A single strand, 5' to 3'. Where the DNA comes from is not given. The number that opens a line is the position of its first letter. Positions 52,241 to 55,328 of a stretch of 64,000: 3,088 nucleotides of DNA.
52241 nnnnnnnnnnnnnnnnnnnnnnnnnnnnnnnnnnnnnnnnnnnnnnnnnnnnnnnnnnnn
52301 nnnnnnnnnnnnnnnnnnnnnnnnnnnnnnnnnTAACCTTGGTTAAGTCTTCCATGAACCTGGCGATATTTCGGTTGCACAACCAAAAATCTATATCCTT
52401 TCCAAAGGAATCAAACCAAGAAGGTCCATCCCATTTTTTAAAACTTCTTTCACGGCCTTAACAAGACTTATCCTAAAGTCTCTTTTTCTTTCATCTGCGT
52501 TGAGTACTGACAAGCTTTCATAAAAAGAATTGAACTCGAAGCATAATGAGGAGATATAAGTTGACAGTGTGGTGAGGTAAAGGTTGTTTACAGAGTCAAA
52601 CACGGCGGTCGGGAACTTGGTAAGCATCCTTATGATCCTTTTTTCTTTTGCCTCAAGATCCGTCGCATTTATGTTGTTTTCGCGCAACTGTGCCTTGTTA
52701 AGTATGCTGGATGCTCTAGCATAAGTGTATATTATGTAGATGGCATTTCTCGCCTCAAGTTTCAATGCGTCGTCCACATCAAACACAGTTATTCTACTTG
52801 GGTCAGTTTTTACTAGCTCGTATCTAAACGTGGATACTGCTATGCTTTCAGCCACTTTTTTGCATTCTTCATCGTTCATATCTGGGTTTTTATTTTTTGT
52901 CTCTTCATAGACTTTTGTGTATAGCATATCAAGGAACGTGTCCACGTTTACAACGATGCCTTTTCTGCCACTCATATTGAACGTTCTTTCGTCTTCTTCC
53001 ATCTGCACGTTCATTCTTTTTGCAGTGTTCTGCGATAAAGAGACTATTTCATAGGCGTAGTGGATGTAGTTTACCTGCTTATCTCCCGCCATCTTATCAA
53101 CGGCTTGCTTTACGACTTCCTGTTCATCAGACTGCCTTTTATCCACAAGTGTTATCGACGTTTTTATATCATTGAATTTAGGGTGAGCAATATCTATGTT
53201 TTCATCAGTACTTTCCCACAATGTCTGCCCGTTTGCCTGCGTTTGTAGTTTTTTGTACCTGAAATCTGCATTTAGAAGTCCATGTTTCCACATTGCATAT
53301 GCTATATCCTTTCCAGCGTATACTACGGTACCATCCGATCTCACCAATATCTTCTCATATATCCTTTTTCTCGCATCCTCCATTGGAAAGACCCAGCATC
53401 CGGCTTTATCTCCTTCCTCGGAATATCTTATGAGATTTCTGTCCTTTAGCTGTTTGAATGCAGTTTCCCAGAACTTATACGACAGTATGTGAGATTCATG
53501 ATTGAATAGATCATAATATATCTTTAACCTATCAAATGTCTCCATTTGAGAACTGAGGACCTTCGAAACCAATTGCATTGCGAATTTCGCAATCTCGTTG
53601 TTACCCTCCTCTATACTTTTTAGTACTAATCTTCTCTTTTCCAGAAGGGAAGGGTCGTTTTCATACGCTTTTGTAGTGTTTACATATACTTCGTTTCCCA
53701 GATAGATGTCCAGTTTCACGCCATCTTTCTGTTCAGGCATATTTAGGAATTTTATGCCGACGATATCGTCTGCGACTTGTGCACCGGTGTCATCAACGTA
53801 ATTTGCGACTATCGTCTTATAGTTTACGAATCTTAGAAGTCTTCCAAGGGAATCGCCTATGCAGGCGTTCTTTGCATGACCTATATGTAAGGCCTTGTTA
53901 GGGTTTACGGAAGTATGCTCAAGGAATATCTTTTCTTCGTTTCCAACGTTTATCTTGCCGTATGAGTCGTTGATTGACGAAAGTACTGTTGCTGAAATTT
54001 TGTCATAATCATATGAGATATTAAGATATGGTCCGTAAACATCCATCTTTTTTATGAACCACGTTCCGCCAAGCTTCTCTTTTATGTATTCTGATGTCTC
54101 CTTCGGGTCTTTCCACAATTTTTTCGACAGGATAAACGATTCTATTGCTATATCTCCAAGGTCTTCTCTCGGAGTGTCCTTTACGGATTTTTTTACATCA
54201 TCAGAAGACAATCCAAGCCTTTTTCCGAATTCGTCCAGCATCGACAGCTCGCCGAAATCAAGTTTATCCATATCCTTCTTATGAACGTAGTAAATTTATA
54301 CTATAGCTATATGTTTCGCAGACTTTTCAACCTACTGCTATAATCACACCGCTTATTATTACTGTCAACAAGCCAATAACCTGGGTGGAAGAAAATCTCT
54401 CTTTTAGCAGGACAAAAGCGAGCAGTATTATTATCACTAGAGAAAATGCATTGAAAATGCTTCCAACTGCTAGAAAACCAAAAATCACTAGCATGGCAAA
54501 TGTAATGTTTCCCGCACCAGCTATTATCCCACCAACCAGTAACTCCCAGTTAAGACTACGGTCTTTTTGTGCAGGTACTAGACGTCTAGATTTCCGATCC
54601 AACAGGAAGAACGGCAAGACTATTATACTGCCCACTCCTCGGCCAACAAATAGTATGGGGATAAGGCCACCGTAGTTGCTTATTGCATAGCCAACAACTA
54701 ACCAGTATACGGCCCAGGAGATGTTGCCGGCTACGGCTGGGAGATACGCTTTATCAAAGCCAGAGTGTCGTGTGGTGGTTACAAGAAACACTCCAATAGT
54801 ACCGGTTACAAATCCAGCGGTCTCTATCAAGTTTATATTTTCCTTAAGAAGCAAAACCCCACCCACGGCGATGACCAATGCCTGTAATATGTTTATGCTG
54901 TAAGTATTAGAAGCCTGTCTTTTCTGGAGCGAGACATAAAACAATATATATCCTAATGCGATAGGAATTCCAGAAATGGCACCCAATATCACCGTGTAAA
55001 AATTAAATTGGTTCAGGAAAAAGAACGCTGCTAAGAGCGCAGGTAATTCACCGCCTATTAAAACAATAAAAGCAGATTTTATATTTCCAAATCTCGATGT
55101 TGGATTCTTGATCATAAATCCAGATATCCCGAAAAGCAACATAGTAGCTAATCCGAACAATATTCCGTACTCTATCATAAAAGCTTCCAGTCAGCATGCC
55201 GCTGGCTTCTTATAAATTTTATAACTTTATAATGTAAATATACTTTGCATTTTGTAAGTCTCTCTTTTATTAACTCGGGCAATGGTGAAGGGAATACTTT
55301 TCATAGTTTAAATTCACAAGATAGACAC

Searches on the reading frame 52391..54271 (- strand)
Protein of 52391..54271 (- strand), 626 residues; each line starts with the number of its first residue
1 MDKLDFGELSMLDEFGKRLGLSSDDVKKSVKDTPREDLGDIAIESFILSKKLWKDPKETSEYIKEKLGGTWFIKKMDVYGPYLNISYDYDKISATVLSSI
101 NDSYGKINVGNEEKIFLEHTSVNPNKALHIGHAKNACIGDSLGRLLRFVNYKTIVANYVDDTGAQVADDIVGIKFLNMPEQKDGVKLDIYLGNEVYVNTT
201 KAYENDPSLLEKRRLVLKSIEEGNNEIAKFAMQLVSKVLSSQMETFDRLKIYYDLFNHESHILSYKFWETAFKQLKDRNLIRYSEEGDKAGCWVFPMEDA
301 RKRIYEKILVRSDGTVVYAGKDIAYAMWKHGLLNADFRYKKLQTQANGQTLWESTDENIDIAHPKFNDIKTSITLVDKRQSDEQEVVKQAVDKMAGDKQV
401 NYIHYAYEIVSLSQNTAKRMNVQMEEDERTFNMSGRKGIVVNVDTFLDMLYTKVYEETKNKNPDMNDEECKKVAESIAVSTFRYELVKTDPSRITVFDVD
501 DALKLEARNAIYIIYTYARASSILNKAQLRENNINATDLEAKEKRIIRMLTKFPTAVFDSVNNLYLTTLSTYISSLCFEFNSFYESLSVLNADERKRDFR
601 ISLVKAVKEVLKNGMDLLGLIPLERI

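Call 9: search_protein_families(library=pfam, proteins=[window:52391-54271:-], max_evalue=0.001)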
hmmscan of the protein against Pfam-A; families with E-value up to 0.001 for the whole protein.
window:52391-54271:- (626 aa): 3 families
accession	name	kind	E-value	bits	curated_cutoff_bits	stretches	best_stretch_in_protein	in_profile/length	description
PF00750.26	tRNA-synt_1d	-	6.4e-29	101.5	23.3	2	103-336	10-232/349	tRNA synthetases class I (R), catalytic domain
PF05746.21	DALR_1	-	6.4e-26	91.2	22.3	1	513-626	1-117/117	DALR anticodon binding domain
PF03485.21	Arg_tRNA_synt_N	-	6.3e-09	36.8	21.5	1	20-85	16-83/85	Arginyl tRNA synthetase N terminal domain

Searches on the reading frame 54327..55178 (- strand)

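Call 24: search_protein_families(library=pfam, proteins=[window:54327-55178:-], max_evalue=0.1)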
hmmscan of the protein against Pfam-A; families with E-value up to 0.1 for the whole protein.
window:54327-55178:- (283 aa): 4 families
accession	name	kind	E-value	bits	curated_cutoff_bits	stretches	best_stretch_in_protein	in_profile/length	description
PF00892.27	EamA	-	2.9e-22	79.8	28.2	2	144-280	3-133/135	EamA-like transporter family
PF06800.18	Sugar_transport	-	0.007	16.2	26.3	1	8-281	2-278/280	Sugar transport protein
PF10639.15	TMEM234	-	0.011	16.3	30.1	1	204-280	35-112/113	Putative transmembrane family 234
PF02355.23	SecD_SecF_C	-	0.034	14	20.5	1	225-274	44-94/189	Protein export membrane protein SecD/SecF, C-terminal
